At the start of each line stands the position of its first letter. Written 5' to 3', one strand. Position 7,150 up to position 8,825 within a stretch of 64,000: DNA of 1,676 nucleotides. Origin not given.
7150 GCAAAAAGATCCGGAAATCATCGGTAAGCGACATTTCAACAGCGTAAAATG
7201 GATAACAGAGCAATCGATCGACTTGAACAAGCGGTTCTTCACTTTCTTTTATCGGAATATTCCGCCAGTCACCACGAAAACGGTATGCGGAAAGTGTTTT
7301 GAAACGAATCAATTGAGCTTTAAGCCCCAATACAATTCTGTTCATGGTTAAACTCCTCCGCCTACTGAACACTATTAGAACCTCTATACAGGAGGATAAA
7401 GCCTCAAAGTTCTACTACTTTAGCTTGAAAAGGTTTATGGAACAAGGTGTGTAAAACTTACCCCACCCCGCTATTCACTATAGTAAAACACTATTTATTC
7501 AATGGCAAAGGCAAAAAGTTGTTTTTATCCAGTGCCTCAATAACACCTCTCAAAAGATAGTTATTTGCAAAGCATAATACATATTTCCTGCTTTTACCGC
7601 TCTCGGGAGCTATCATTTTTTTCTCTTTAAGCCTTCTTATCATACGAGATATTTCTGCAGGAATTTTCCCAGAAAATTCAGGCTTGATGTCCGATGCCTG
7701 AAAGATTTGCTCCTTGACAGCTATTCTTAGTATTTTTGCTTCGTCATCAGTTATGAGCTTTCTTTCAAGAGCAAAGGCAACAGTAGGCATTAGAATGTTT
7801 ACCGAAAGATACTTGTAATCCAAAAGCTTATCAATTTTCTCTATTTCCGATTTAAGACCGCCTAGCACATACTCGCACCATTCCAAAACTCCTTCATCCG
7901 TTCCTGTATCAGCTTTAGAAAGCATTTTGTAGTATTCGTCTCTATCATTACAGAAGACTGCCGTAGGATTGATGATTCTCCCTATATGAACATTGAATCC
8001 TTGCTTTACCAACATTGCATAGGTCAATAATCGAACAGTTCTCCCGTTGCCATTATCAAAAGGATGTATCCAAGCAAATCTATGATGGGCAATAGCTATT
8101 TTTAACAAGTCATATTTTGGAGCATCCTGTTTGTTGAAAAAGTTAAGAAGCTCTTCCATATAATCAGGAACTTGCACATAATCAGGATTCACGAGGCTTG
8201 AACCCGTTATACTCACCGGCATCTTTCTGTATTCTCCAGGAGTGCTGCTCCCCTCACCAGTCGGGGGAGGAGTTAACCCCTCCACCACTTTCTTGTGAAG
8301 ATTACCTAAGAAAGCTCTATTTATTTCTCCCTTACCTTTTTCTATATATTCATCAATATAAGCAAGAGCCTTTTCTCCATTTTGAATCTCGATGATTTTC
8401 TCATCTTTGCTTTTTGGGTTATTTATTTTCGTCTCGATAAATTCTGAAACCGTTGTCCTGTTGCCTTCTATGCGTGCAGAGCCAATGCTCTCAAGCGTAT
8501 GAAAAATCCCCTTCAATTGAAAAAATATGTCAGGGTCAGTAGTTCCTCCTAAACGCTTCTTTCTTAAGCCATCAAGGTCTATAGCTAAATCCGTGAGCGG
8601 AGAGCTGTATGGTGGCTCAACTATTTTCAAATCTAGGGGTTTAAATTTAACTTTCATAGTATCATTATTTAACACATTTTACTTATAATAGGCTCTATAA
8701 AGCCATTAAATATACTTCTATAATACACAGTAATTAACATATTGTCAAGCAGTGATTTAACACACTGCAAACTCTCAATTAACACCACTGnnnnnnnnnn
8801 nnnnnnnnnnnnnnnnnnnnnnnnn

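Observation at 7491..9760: DGR-type reverse transcriptase in a two-gene unit with a Fic protein; no TR/VR pair or avd recognised nearby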

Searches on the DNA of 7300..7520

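Call 32: search_rna_families(source=window, start=7300, end=7520, threshold=evalue, max_evalue=10)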
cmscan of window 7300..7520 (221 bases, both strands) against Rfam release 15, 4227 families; matches with E-value up to 10: 1.
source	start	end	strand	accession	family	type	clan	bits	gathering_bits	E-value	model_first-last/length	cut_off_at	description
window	7344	7382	+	RF01101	TLS-PK6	Cis-reg;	-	11.6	44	9.4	1-40/40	no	Pseudoknot of tRNA-like structure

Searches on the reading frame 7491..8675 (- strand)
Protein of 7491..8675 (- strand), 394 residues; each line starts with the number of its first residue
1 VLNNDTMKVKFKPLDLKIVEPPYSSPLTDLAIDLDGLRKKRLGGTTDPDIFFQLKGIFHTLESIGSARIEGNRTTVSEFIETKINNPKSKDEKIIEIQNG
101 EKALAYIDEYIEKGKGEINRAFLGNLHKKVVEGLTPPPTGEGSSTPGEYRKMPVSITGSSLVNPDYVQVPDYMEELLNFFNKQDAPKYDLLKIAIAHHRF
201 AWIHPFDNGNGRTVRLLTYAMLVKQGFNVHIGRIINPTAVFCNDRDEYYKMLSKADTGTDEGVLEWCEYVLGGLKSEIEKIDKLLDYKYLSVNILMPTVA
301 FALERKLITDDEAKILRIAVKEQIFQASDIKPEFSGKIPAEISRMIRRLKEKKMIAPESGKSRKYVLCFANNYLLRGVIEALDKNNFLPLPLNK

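Call 3: search_protein_families(library=pfam, proteins=[window:7491-8675:-], max_evalue=0.01)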
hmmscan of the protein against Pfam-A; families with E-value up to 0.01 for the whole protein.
window:7491-8675:- (394 aa): 2 families
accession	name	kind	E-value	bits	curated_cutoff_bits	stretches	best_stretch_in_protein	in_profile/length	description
PF02661.23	Fic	-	1.5e-17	64.6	24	1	119-222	3-93/93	Fic/DOC family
PF13784.11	Fic_N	-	0.00034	21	26.7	1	59-106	32-79/82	Fic/DOC family N-terminal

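Call 4: search_protein_families(library=ncbifam, proteins=[window:7491-8675:-], max_evalue=0.01)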
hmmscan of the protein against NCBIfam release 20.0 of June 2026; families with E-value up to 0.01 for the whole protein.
window:7491-8675:- (394 aa): 3 families
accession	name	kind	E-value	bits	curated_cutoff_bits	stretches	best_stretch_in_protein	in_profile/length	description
NF046030.1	ProtAdlyltaseSoFic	equivalog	9.9e-12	44.5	550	1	187-276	176-261/361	protein adenylyltransferase Fic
TIGR02613.1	mob_myst_B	hypoth_equivalog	6.7e-10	39.2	124.4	1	187-261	105-179/186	mobile mystery protein B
NF041381.1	XopAC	subfamily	0.00051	18.9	450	1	101-226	288-415/451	XopAC/AvrAC family type III secretion system effector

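Call 5: search_protein_families(library=padloc, proteins=[window:7491-8675:-], max_evalue=0.01)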
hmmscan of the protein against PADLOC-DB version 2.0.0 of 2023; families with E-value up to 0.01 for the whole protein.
window:7491-8675:- (394 aa): 7 families
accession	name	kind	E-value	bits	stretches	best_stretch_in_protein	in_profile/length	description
PDLC03963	SoFic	-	5.2e-45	152.4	1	57-366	55-348/361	-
PDLC04836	PDC-S04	-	6.2e-18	62.9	1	65-259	32-216/244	-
PDLC04837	PDC-S04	-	1.7e-17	61.5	1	66-259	33-212/234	-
PDLC04840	PDC-S04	-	2.9e-15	54.6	1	66-257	19-201/227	-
PDLC04839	PDC-S04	-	1.5e-12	45.6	1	147-228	80-165/205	-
PDLC04966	PDC-S24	-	3.7e-11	40.5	1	161-254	275-367/497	-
PDLC04838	PDC-S04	-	1.7e-06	26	1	147-234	84-174/209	-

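Call 41: find_homologous_proteins(query=window:7491-8675:-, max_evalue=1e-10)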
Query window:7491-8675:- (394 aa): 6701 proteins with E <= 1e-10 among 8000 candidates; the best 120 are listed.
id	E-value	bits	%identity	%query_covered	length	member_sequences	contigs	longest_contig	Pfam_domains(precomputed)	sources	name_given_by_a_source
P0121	1.5e-258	875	100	98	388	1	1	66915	PF02661.24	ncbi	ncbi:MAG: Fic family protein [Minisyncoccota bacterium]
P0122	1.6e-198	677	79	98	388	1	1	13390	PF02661.24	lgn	-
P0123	2.0e-198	677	77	98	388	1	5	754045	PF02661.24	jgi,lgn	jgi:Fic family protein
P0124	3.8e-197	673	76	98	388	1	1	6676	PF02661.24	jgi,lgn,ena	-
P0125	4.9e-197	672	76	98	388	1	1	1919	PF02661.24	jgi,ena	-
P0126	3.6e-195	666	76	98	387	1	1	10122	PF02661.24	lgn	-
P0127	2.0e-190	651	75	96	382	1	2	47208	PF02661.24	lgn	-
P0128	1.3e-188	645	73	98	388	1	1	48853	PF02661.24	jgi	-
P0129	7.4e-187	639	74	98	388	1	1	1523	PF02661.24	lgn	-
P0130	2.8e-180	617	71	98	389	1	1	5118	PF02661.24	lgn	-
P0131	4.6e-177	607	70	100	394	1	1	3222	PF02661.24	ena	-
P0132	6.7e-177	606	70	100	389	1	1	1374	PF02661.24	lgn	-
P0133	5.4e-173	593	69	98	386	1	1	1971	PF02661.24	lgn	-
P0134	1.0e-171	589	68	100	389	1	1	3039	PF02661.24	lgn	-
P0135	1.0e-171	589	69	100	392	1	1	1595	PF02661.24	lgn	-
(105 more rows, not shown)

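Call 42: find_encoding_contigs(protein=P0121, flank=6000, max_places=2)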
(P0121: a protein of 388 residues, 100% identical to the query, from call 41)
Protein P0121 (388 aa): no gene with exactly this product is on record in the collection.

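Call 43: find_encoding_contigs(protein=P0122, flank=6000, max_places=2)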
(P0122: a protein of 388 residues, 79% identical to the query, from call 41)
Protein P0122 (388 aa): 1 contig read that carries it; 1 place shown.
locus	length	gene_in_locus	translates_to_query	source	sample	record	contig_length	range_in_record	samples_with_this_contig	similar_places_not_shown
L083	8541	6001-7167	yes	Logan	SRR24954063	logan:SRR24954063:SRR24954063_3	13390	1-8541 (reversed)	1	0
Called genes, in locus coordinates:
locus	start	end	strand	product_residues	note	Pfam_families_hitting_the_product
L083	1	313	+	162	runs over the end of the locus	-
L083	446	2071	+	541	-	PF00215:OMPdecase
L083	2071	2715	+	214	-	PF00156:Pribosyltran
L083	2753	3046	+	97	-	-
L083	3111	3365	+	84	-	-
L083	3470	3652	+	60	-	-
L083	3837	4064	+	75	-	-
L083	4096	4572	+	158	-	-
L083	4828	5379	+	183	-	PF01814:Hemerythrin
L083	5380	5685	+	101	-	PF07883:Cupin_2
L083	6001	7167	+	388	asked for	PF02661:Fic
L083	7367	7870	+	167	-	PF00383:dCMP_cyt_deam_1, PF14437:MafB19-deam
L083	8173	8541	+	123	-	?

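Call 44: find_encoding_contigs(protein=P0123, flank=6000, max_places=3)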
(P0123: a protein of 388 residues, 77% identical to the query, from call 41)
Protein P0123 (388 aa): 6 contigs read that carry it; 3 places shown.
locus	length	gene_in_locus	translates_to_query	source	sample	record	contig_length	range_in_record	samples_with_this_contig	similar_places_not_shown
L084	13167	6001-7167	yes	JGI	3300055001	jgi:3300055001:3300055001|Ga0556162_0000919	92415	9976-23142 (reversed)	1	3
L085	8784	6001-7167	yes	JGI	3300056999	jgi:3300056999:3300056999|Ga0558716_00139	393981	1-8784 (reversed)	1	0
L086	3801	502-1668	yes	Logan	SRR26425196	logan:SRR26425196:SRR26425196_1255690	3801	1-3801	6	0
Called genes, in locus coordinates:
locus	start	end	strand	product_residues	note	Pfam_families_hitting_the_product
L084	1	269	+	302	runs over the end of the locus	PF18075:FtsX_ECD, PF02687:FtsX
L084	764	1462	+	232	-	PF05050:Methyltransf_21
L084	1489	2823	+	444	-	PF22053:DUF6938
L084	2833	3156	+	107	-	-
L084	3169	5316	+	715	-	-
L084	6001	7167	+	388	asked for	PF02661:Fic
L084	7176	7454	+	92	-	-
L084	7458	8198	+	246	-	-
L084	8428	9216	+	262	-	-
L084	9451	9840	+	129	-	-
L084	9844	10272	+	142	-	PF01551:Peptidase_M23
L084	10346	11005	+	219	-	PF02397:Bac_transf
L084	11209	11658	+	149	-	PF00293:NUDIX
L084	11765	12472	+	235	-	PF12146:Hydrolase_4 (faint), PF00561:Abhydrolase_1, PF02089:Palm_thioest (weak), PF02450:LCAT (weak), PF12697:Abhydrolase_6 (weak)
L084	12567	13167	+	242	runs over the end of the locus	PF04402:SIMPL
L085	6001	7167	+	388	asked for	PF02661:Fic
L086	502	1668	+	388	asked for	PF02661:Fic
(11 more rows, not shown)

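Call 51: search_solved_structures(query=window:7491-8675:-, max_evalue=0.001, show_alignments=1)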
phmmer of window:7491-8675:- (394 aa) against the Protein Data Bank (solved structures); distinct sequences matched with E-value up to 0.001: 27.
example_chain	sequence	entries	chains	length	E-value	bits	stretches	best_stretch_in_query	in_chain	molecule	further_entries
7xux_A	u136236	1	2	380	5.9e-111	374.2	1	10-389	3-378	Fido domain-containing protein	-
6i7j_A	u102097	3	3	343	1.8e-12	50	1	66-258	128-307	Adenosine monophosphate-protein transferase FICD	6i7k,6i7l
6i7h_A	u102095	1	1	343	1.2e-11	47.3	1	66-258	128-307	Adenosine monophosphate-protein transferase FICD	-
6zmd_B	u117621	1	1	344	1.4e-11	47.1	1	67-258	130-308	Protein adenylyltransferase FICD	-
6i7i_A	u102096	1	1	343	3.1e-11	46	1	66-258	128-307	Adenosine monophosphate-protein transferase FICD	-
6i7g_A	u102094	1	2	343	3.4e-11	45.8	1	66-258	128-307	Adenosine monophosphate-protein transferase FICD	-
4u04_A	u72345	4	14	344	3.4e-11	45.8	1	66-258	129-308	Adenosine monophosphate-protein transferase FICD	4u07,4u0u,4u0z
7b7z_A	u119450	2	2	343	4.4e-11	45.5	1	66-258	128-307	Protein adenylyltransferase FICD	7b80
9yz5_A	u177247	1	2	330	2e-10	43.3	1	67-258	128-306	Protein adenylyltransferase FICD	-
4u0s_A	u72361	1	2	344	2.2e-10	43.1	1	67-258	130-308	Adenosine monophosphate-protein transferase FICD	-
4x2e_A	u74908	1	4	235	2.4e-09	39.7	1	67-226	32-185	Fic family protein putative filamentation induced by cAMP protein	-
4rgl_A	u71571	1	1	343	3.1e-09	39.4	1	146-279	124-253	Filamentation induced by cAMP protein Fic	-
8cil_A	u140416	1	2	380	3.7e-09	39.1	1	168-286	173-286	Fic family protein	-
5jj6_A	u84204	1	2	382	4.9e-09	38.7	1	100-257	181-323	Adenosine monophosphate-protein transferase FICD homolog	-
5jj7_A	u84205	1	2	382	5.9e-09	38.4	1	111-257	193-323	Adenosine monophosphate-protein transferase FICD homolog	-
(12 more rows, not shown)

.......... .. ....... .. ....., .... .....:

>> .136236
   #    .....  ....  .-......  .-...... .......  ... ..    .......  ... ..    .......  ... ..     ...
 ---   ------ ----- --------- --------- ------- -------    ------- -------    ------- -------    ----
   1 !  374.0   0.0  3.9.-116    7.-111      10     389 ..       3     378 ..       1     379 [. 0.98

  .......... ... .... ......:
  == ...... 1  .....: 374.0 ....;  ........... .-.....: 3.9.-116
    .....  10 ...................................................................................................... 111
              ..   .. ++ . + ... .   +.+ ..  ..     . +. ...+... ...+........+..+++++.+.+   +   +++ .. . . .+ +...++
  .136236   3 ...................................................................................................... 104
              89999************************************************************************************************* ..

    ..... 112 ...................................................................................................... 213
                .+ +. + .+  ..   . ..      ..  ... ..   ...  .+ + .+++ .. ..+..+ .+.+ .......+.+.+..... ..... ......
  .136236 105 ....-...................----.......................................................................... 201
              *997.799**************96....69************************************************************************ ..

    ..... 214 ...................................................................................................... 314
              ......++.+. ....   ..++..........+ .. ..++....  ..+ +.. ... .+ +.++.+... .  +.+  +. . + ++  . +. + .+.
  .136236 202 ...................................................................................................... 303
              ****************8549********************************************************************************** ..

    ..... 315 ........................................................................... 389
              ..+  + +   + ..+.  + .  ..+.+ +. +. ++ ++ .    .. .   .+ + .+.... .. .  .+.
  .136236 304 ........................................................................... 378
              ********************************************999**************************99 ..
